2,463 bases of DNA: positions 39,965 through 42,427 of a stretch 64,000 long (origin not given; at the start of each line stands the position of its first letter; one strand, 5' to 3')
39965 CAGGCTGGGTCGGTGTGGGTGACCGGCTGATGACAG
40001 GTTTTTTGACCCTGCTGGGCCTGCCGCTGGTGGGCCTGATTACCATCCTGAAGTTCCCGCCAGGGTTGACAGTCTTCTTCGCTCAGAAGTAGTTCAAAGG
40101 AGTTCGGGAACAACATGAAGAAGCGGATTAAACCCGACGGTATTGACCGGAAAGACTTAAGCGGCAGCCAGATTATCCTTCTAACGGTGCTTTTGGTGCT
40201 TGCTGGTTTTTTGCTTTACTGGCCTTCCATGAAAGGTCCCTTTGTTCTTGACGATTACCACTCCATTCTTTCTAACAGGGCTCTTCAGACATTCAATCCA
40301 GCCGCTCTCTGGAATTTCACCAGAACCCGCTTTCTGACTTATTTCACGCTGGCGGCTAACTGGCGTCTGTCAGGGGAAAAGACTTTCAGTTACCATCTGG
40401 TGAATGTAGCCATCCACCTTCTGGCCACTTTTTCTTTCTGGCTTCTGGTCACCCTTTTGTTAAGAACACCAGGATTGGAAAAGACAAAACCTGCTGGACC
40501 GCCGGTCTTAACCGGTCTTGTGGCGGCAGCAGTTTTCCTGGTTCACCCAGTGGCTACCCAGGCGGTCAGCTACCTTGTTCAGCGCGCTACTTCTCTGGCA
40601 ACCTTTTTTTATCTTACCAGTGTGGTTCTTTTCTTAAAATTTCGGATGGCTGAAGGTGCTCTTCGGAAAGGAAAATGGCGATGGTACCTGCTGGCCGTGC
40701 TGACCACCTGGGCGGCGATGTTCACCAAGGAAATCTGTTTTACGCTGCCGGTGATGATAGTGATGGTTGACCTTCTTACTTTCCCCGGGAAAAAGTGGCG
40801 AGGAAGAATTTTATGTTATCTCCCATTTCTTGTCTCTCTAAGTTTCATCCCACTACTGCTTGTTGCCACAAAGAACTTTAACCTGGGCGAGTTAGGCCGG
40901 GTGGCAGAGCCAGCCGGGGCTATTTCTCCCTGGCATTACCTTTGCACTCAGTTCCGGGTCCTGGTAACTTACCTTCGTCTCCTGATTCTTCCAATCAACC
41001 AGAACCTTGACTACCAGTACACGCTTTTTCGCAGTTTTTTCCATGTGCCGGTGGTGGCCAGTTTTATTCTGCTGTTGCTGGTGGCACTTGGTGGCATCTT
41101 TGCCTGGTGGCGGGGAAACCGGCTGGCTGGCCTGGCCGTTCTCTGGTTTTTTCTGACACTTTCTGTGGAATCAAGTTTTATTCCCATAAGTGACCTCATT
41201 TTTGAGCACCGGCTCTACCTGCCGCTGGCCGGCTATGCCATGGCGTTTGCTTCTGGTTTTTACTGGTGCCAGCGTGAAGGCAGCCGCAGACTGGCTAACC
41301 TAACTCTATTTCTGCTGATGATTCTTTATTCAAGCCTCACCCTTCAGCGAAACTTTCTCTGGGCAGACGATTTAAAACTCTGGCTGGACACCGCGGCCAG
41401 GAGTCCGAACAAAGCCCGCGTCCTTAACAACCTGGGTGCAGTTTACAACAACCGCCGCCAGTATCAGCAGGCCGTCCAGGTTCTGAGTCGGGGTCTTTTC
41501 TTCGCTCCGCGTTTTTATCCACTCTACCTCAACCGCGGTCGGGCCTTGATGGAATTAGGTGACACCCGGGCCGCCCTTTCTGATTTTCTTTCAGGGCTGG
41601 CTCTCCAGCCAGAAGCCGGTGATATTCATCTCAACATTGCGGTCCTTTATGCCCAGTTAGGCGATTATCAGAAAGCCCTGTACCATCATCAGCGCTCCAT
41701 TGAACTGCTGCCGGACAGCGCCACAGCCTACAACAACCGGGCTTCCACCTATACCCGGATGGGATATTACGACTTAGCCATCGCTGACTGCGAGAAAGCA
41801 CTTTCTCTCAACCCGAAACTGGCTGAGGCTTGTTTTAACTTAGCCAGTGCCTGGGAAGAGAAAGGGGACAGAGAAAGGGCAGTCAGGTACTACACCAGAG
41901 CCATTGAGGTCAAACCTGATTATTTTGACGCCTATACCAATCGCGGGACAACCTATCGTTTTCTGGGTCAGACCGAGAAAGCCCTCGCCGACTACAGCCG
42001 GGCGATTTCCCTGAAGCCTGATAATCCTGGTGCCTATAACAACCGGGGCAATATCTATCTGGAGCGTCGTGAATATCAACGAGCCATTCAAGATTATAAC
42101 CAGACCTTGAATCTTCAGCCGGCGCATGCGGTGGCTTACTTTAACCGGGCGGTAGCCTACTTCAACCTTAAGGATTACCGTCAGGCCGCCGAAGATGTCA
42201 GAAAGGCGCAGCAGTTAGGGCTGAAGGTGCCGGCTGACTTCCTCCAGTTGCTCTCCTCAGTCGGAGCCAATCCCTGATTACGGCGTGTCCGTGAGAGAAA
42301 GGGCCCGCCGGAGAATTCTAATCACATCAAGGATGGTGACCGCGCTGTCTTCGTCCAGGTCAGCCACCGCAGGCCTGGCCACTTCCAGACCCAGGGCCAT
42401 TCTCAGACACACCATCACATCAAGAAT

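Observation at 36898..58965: Candidate dedicated protein O-glycosylation (TMTC/PMT-like O-mannosylation-type) system wrapped around a 4515-aa giant secreted protein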

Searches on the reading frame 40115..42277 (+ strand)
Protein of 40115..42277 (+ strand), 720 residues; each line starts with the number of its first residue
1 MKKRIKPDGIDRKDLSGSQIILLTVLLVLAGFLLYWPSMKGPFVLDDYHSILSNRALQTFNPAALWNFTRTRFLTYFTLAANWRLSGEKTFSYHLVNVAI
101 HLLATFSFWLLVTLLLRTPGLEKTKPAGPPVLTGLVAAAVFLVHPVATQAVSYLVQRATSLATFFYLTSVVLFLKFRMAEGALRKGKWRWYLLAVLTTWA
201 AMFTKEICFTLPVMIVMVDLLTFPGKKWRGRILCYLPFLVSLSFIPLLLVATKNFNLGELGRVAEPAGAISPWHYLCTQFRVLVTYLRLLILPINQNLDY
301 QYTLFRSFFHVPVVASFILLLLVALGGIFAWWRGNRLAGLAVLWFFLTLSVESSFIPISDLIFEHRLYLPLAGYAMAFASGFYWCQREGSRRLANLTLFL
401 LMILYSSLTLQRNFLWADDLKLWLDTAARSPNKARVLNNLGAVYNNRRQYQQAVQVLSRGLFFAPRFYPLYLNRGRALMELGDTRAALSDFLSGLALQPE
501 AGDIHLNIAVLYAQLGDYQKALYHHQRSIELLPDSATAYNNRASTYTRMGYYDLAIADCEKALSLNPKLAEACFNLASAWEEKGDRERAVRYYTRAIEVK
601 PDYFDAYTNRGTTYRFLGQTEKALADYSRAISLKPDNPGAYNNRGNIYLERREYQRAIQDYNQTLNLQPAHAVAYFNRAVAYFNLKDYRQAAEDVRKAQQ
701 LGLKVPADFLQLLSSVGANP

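Call 3: search_protein_families(library=pfam, proteins=[window:40115-42277:+], max_evalue=0.01)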
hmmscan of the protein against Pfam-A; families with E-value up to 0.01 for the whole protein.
window:40115-42277:+ (720 aa): 21 families
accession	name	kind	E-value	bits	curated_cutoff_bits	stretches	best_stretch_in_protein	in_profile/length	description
PF00515.34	TPR_1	-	6.5e-59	194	27.8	7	605-637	2-34/34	Tetratricopeptide repeat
PF07719.23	TPR_2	-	7.5e-45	147.8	27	6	536-568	1-33/34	Tetratricopeptide repeat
PF13181.12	TPR_8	-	5.2e-41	135.7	25.7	5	536-568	1-33/34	Tetratricopeptide repeat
PF13414.12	TPR_11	-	7.2e-38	128.5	26.8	6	613-649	3-39/42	TPR repeat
PF13431.12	TPR_17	-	4.4e-37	123.7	24.4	4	592-624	1-33/34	Tetratricopeptide repeat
PF13371.12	TPR_9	-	2.7e-32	111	35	4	440-505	1-66/73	Tetratricopeptide repeat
PF13432.12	TPR_16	-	5.4e-25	87.9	32.7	5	472-535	1-64/65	Tetratricopeptide repeat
PF13424.12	TPR_12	-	1.1e-24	86.9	30.1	3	534-600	1-75/77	Tetratricopeptide repeat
PF13428.12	TPR_14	-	1.4e-18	65.9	23.5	0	605-645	2-42/44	Tetratricopeptide repeat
PF14559.12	TPR_19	-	4.5e-18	65.8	25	3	550-603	5-58/68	Tetratricopeptide repeat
PF13176.12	TPR_7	-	8.2e-16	57.1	27.9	1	572-604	1-33/36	Tetratricopeptide repeat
PF13374.12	TPR_10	-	1.7e-14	53.7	27.5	1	536-565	2-31/42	Tetratricopeptide repeat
PF13174.12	TPR_6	-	7.1e-12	45.6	26.3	0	574-598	4-28/33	Tetratricopeptide repeat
PF25575.1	TPR_BSK1_C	-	9.4e-08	32.4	42.2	0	644-707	48-112/118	Serine/threonine-protein kinase BSK1-like, TPR repeats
PF12569.14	NatA_aux_su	-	1.8e-07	30.9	33.3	0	572-630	194-252/515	N-terminal acetyltransferase A, auxiliary subunit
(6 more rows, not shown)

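Call 8: search_protein_families(library=ncbifam, proteins=[window:40115-42277:+], max_evalue=0.01)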
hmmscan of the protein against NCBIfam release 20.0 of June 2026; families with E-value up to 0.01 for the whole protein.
window:40115-42277:+ (720 aa): 32 families (the best 25 are shown)
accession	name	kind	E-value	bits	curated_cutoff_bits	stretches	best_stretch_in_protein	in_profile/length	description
NF040959.1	MamA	equivalog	6.5e-35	120.4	200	3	503-613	72-182/204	magnetosome protein MamA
TIGR02917.1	PEP_TPR_lipo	equivalog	9.4e-29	99.9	312.2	2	428-606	357-535/899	XrtA/PEP-CTERM system TPR-repeat protein PrsT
TIGR02521.1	type_IV_pilW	equivalog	6e-25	88.2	154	3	569-712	30-175/234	type IV pilus biogenesis/stability protein PilW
NF008391.2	PRK11189.1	equivalog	2.1e-23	83.3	250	3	607-698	68-159/297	lipoprotein NlpI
TIGR00990.1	3a0801s09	subfamily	4e-22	78.6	757.25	3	606-704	333-431/615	mitochondrial import receptor subunit TOM70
NF033762.1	social_mot_Tgl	equivalog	2.7e-19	69.5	225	3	570-698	31-162/252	social motility TPR repeat lipoprotein Tgl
NF047558.1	TPR_END_plus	domain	3.5e-18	65.3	32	2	538-571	1-34/56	TPR end-of-group domain-containing protein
NF033758.1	gliding_GltE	equivalog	1.7e-16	60.3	225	1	428-599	182-354/411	adventurous gliding motility TPR repeat lipoprotein GltE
TIGR02552.1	LcrH_SycD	equivalog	5e-16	58.6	104.8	3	565-640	47-124/136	SycD/LcrH family type III secretion system chaperone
NF033920.0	C39_PA2778_fam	equivalog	6.6e-16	58.5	150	2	614-701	166-253/255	PA2778 family cysteine peptidase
NF047507.1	TPR_BatC_Lepto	exception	2.5e-15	56.6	175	1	516-608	38-134/214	TPR repeat-containing protein BatC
NF002725.1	PRK02603.1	equivalog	2.1e-14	53.9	143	2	471-550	38-120/173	photosystem I assembly protein Ycf3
NF007302.0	PRK09782.1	equivalog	3.2e-10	38.7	1223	2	583-640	592-648/990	phage receptor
TIGR03939.1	PGA_TPR_OMP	equivalog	2.1e-09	36.2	366.65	1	594-699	385-490/800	poly-beta-1,6 N-acetyl-D-glucosamine export porin PgaA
TIGR04510.1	mod_pep_cyc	subfamily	1.1e-08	34.1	400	2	513-658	409-556/814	putative peptide modification system cyclase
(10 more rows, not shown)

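Call 26: predict_structure(alignment_id=A1)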
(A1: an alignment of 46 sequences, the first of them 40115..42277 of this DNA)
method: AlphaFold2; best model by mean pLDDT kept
length: 720 residues; sequences in the alignment: 46
mean_pLDDT: 91.2   pTM: 0.85
mean pLDDT of the five models: 91.2, 91.0, 90.1, 89.0, 88.2
residues with pLDDT >= 90: 557; 70-90: 118; 50-70: 21; < 50: 24
segments of 3 or more residues with pLDDT < 50: 3-5, 8-12, 255-267
pLDDT, mean of each block of 10 residues (from residue 1): 48 73 95 94 87 86 89 95 94 97 98 94 71 94 93 92 98 95 86 98 93 98 93 96 86 52 46 89 93 86 90 97 96 93 95 75 83 96 84 91 96 92 94 93 96 98 94 97 96 96 94 96 96 92 97 98 94 98 98 98 98 97 98 97 98 98 98 98 96 97 95 73
secondary structure, 60 per line:
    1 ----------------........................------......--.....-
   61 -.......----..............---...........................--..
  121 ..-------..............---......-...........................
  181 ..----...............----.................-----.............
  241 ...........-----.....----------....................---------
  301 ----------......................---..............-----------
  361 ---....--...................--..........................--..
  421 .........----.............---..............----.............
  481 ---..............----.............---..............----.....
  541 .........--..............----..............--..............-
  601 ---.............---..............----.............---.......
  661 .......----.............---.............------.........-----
elements in order (helices of 4 or more, strands of 3 or more residues): H17-40 H47-52 H55-59 H62-68 H73-86 H90-116 H119-122 H130-143 H147-152 H154-182 H187-201 H206-222 H228-251 H257-261 H272-291 H311-332 H336-349 H364-367 H370-388 H391-416 H419-429 H434-446 H450-463 H468-480 H484-497 H502-514 H518-531 H536-549 H552-565 H570-583 H586-599 H604-616 H620-633 H638-650 H654-667 H672-684 H688-700 H707-715

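Call 29: find_related_loci(query=A1, collection=genome_contigs, flank=10000)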
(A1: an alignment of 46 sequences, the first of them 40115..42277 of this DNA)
Query A1 (720 aa) in genome_contigs; peptide patterns used: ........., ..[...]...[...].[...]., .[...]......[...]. (x = any residue, [..] = any of these).
598 stretches matched a pattern (row limit reached: there are more); 592 encode a relative of the query (tblastn E <= 1e-3); the best 80 are kept; 78 distinct loci.
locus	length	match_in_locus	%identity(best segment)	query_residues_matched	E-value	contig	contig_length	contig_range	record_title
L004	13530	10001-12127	36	6-719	8e-148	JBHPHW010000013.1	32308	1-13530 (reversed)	Candidatus Omnitrophota bacterium isolate SAG AM-312-C06 AM-312-C06_NODE_13, whole genome shotgun sequence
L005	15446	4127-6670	38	18-706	1e-136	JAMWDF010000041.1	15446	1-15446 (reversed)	MAG: Candidatus Omnitrophota bacterium isolate QZM4_2.bins.498.Tibet NODE_14812_length_15446_cov_0.882042, whole genome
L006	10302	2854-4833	37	21-713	8e-136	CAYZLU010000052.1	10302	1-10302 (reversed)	MAG TPA_asm: uncultured Planctomycetales bacterium isolate binchicken_co241_372 genome assembly, contig: NODE_6623_lengt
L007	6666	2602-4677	35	18-713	1e-135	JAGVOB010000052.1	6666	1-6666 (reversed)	MAG: Candidatus Omnitrophota bacterium isolate DeMMO3_15 c_000000077165, whole genome shotgun sequence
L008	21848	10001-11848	37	31-713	4e-126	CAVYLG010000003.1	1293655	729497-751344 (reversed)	MAG: Candidatus Omnitrophota bacterium isolate MFD01476.bin.2.120 genome assembly, contig: contig_16581, whole genome sh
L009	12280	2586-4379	37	23-701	4e-124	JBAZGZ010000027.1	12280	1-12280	MAG: Candidatus Omnitrophota bacterium isolate SO_2017_LW3_58 NODE_15499_length_12280_cov_0.923476_LW162_2017, whole gen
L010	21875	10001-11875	37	27-718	1e-123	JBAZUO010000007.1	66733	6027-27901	MAG: Candidatus Omnitrophota bacterium isolate SO_2017_GW1_230 NODE_2380_length_66733_cov_1.297301_OW334_2017, whole gen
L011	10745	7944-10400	33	20-704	2e-123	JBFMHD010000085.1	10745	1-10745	MAG: Candidatus Hydrogenedentota bacterium isolate MAG314 MAG314_85, whole genome shotgun sequence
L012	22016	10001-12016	34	6-708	6e-119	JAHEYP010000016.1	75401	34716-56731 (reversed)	MAG: Bacteroidetes bacterium isolate nzgw130 NODE_202_length_75402_cov_8.895591, whole genome shotgun sequence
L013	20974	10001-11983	35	6-663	3e-118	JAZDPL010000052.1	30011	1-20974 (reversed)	MAG: Candidatus Omnitrophota bacterium isolate MEGAHIT-group-0.834 k141_6817973, whole genome shotgun sequence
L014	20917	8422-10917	35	18-717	5e-120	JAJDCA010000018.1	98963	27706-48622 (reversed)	MAG: Candidatus Omnitrophota bacterium isolate OFTM38 OFTM38_17, whole genome shotgun sequence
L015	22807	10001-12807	31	9-715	3e-116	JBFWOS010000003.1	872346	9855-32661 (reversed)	MAG: Candidatus Omnitrophota bacterium isolate CA_2019_TPBF_141 NODE_46_length_872346_cov_50.415170_TPBF, whole genome s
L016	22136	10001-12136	34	35-710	2e-116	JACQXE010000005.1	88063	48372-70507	MAG: Nitrospirae bacterium isolate NC_groundwater_1507_Pr4_B-0.1um_42_5 SR1-18-B1_scaffold_72227, whole genome shotgun s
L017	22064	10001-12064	34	25-716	4e-116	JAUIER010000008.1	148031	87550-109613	MAG: bacterium isolate 8_bin.41 NODE_216_length_148031_cov_1.435519, whole genome shotgun sequence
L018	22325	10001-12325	33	25-706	7e-116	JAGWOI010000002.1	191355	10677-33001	MAG: Candidatus Omnitrophota bacterium isolate REEB252 contig-150_45, whole genome shotgun sequence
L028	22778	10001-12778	34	22-716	2e-110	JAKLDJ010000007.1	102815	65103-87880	MAG: Candidatus Omnitrophota bacterium isolate RA.bin107 RA.bin107_7, whole genome shotgun sequence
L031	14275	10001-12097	34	13-715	7e-109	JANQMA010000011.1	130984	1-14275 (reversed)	MAG: Candidatus Omnitrophota bacterium isolate PL25a_bin.80 k99_4702603, whole genome shotgun sequence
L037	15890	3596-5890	30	22-717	8e-108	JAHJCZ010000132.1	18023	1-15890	MAG: Candidatus Omnitrophota bacterium isolate Modern_marine.mb.324 Modern_marine.mb.324_k141_1949793, whole genome shot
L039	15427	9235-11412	33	9-711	2e-107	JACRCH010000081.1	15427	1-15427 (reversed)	MAG: Deltaproteobacteria bacterium isolate NC_groundwater_1641_Pr3_B-0.1um_55_74 SR-2_scaffold_141_1874296, whole genome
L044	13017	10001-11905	35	34-716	3e-106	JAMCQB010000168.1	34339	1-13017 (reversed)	MAG: Nitrospirae bacterium isolate FK_Sedi_A_Bin.59 NODE_2443_length_34339_cov_4.52093, whole genome shotgun sequence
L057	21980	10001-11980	32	24-711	1e-101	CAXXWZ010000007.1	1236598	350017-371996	MAG: Bacteroidales bacterium isolate 556df4bf-b6b3-4683-a460-d9bb7ae4eba6 genome assembly, contig: contig_7, whole genom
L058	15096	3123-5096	32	42-705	6e-102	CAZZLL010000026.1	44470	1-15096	MAG TPA_asm: uncultured Lentimicrobiaceae bacterium isolate SRP141376_co3_47 genome assembly, contig: NODE_2043_length_4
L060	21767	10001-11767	34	25-702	3e-101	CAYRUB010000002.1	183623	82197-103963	MAG TPA_asm: uncultured Planctomycetales bacterium isolate binchicken_co220_28 genome assembly, contig: NODE_13_length_1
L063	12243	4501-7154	33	23-701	6e-101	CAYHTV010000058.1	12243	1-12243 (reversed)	MAG TPA_asm: uncultured Planctomycetales bacterium isolate ERP119705_co15_632 genome assembly, contig: NODE_6001_length_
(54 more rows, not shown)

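Call 41: fold_search(model_id=the predicted structure, library=pdb)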
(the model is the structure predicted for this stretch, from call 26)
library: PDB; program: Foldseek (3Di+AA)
matches with E <= 10: 1503; with E <= 0.001: 448
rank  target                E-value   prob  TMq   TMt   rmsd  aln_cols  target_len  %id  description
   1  8chy                  1.5e-15  1.00  0.29  0.64   6.2       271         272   34  Crystal structure of an 8-repeat consensus TPR superhelix with Zinc. (released 2024-02-21)
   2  9qhb                  3.8e-15  1.00  0.32  0.75   4.7       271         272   34  Crystal structure of 16-repeat CTPR protein with eliminated coordination sites (released 2025-10-22)
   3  9qhc_B                9.6e-14  1.00  0.30  0.71   9.6       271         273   34  Crystal structure of 8-repeat CTPR protein with eliminated coordination sites (released 2025-10-22)
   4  6eou                  1.1e-13  1.00  0.29  0.52   7.3       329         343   26  O-GlcNAc transferase TPR domain with the intellectual disability associated mutation L254F (released 2018-05-09)
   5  1w3b_B                1.8e-13  1.00  0.31  0.53   9.7       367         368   26  The superhelical TPR domain of O-linked GlcNAc transferase reveals structural similarities to importin alpha. (released 2004-09-09)
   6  1w3b_A                2.2e-13  1.00  0.34  0.59   8.4       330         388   28  The superhelical TPR domain of O-linked GlcNAc transferase reveals structural similarities to importin alpha. (released 2004-09-09)
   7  9qhc_A                3.4e-13  1.00  0.31  0.71  10.6       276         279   33  Crystal structure of 8-repeat CTPR protein with eliminated coordination sites (released 2025-10-22)
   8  7ntf_A                9.9e-13  1.00  0.38  0.30  10.2       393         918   27  Cryo-EM structure of unliganded O-GlcNAc transferase (released 2021-11-17)
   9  7yea_A                1.2e-12  1.00  0.38  0.28  13.5       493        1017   22  Human O-GlcNAc transferase Dimer (released 2023-07-12)
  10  7y4i_A                1.6e-12  1.00  0.24  0.21  12.5       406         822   21  Crystal structure of SPINDLY in complex with GDP (released 2022-12-07)
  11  7ntf_B                1.8e-12  1.00  0.36  0.32   2.3       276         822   31  Cryo-EM structure of unliganded O-GlcNAc transferase (released 2021-11-17)
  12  8dth_B                1.8e-12  1.00  0.24  0.24   8.4       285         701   26  Cryo-EM structure of Arabidopsis SPY alternative conformation 2 (released 2023-03-08)
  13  7yeh_A                2.1e-12  1.00  0.40  0.29  14.3       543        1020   22  Cryo-EM structure of human OGT-OGA complex (released 2023-07-12)
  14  8dtg_B                4.4e-12  1.00  0.24  0.23  11.1       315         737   24  Cryo-EM structure of Arabidopsis SPY alternative conformation 1 (released 2023-03-08)
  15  8dtg_A                4.4e-12  1.00  0.25  0.22  12.5       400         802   22  Cryo-EM structure of Arabidopsis SPY alternative conformation 1 (released 2023-03-08)
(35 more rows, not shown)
